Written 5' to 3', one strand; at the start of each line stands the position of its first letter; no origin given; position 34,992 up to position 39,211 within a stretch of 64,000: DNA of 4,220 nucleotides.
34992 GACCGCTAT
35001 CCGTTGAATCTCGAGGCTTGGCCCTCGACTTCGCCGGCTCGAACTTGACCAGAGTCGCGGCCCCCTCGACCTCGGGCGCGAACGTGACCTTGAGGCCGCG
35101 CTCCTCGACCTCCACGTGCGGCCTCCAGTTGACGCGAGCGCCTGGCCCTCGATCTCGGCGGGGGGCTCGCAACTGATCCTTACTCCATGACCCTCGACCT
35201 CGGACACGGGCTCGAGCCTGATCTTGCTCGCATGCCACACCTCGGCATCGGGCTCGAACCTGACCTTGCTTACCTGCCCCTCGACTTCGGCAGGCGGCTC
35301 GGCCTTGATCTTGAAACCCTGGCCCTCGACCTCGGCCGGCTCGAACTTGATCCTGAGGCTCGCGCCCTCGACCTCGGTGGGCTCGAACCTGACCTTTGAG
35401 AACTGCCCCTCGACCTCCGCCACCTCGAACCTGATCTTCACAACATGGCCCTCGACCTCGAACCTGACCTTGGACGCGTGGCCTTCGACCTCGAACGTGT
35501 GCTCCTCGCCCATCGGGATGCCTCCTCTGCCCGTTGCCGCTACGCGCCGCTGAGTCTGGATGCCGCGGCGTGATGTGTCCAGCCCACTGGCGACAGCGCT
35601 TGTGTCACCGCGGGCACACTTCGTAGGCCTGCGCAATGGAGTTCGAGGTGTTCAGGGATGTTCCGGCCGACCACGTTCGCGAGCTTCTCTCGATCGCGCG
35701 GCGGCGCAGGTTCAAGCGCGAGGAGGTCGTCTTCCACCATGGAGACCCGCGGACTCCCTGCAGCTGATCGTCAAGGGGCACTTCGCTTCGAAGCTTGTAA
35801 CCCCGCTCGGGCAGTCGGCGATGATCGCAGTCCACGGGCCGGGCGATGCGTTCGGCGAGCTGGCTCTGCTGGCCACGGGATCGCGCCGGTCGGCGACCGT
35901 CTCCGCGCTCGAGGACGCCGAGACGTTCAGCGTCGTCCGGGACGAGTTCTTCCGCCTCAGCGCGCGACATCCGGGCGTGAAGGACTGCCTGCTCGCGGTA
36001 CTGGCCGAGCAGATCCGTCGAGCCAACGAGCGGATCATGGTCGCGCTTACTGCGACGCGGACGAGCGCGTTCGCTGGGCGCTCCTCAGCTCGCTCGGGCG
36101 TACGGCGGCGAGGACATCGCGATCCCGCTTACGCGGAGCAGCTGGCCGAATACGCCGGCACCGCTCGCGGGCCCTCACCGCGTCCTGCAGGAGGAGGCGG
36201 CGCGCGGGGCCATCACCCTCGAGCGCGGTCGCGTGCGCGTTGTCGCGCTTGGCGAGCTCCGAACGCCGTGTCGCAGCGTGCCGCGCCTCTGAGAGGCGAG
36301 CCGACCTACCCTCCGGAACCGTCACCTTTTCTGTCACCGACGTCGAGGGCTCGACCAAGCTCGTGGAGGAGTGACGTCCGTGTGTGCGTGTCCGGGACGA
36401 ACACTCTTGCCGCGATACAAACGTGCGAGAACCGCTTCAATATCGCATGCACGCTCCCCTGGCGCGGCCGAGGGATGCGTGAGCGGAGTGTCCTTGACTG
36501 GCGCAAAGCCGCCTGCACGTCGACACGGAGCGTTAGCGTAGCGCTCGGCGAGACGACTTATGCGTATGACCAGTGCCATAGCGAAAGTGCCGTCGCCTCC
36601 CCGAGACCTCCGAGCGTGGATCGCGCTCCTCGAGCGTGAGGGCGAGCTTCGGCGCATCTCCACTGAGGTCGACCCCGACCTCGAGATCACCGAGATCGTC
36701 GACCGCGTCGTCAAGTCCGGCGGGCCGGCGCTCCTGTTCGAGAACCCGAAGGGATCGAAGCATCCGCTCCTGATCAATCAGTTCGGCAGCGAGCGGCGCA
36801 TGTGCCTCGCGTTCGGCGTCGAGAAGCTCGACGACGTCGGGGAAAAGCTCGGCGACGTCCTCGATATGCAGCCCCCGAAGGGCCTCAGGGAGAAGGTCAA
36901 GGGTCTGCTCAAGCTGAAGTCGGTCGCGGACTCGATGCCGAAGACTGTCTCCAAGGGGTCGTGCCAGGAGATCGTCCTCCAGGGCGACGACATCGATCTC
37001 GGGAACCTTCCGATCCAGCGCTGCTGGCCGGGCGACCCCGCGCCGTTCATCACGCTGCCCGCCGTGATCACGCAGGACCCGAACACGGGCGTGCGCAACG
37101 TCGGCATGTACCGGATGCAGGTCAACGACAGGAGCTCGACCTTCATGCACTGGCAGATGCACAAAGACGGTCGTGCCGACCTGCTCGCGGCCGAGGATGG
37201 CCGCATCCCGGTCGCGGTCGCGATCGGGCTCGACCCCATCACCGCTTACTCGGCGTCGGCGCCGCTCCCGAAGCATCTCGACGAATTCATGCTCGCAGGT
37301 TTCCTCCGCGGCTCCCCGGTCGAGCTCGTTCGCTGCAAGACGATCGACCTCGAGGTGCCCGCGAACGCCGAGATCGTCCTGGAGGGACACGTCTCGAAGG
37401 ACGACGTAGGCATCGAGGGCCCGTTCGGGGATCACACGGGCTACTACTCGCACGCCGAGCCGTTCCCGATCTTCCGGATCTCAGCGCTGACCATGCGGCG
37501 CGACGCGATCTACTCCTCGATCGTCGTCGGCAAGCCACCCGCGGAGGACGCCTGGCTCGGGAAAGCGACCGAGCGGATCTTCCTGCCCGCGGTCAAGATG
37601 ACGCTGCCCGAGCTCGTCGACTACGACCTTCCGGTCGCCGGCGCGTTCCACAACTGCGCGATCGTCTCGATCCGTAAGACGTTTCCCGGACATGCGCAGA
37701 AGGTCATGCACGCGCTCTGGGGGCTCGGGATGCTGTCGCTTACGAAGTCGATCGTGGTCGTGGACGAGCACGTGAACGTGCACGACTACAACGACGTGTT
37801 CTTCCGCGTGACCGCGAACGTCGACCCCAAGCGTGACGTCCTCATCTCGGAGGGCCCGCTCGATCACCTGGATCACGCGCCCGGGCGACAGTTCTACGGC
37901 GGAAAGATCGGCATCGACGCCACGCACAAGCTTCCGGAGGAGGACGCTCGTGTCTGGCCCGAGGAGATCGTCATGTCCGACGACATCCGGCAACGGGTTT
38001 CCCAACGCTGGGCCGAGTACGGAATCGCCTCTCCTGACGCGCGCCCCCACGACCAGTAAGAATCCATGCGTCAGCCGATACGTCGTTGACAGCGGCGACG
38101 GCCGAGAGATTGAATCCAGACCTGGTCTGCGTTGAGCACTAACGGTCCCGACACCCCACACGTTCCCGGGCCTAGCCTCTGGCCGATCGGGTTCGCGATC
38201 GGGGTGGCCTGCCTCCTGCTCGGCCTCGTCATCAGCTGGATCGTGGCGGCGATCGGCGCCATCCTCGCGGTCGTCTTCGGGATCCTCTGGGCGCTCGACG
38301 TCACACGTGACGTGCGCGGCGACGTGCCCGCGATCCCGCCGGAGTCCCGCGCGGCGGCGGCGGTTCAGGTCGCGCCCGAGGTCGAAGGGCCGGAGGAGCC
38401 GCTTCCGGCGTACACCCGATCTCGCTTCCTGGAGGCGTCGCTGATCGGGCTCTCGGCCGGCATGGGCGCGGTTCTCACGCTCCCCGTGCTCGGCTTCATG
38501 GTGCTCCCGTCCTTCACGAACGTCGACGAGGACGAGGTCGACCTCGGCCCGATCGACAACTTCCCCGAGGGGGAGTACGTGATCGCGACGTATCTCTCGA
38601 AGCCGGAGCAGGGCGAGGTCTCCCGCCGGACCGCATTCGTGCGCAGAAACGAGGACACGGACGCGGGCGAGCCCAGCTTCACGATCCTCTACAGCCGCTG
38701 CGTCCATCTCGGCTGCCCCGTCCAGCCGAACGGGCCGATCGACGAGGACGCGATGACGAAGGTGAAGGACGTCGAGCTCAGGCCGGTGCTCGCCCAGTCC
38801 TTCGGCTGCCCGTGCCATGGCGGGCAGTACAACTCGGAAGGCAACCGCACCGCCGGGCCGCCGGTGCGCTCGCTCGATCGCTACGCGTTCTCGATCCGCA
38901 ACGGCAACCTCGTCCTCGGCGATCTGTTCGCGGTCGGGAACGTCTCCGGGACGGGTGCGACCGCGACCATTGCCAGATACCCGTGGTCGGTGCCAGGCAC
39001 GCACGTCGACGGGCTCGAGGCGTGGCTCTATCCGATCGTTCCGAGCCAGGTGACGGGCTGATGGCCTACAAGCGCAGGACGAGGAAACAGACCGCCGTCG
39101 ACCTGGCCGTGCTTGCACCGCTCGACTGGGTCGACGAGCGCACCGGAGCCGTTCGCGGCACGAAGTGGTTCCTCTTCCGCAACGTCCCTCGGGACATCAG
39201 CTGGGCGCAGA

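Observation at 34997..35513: Gene made of about 12 tandem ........(H/Q)xxK(V/I)(R/K) units, an unrecognised repeat-protein type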

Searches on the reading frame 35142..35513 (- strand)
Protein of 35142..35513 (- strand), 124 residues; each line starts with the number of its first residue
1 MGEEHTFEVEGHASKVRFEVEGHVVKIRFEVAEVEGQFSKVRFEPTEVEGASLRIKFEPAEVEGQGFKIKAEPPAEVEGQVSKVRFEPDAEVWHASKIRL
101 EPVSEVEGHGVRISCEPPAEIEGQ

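Call 69: predict_structure(alignment_id=A3)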
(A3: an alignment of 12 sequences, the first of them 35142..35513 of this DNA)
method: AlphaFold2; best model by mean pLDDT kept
length: 124 residues; sequences in the alignment: 12
mean_pLDDT: 39.7   pTM: 0.34
mean pLDDT of the five models: 39.7, 39.3, 37.8, 35.8, 34.7
residues with pLDDT >= 90: 0; 70-90: 0; 50-70: 26; < 50: 98
segments of 3 or more residues with pLDDT < 50: 32-124
pLDDT, mean of each block of 10 residues (from residue 1): 54 55 55 41 37 35 33 33 34 35 34 36 30
secondary structure, 60 per line:
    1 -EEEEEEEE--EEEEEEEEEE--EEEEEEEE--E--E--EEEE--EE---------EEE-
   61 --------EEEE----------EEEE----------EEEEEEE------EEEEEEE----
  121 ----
elements in order: E2-9 E12-21 E24-31 E40-43 E57-59 E69-72 E83-86 E97-103 E110-116

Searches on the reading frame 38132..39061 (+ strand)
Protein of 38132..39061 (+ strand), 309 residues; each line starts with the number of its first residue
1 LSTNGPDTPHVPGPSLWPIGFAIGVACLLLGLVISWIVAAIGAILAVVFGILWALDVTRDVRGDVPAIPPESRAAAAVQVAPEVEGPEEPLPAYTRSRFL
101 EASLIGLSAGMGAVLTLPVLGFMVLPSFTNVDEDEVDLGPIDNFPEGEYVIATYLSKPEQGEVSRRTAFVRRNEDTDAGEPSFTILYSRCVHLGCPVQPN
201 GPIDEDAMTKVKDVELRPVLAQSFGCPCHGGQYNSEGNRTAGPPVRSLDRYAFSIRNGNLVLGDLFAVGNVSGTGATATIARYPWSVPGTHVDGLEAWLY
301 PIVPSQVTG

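Call 57: search_protein_families(library=pfam, proteins=[window:38132-39061:+], max_evalue=0.001)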
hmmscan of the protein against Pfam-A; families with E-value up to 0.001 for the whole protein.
window:38132-39061:+ (309 aa): 1 family
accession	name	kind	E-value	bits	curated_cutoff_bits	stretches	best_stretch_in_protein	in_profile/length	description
PF00355.32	Rieske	-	6.4e-06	26.4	20.3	1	162-251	20-87/88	Rieske [2Fe-2S] domain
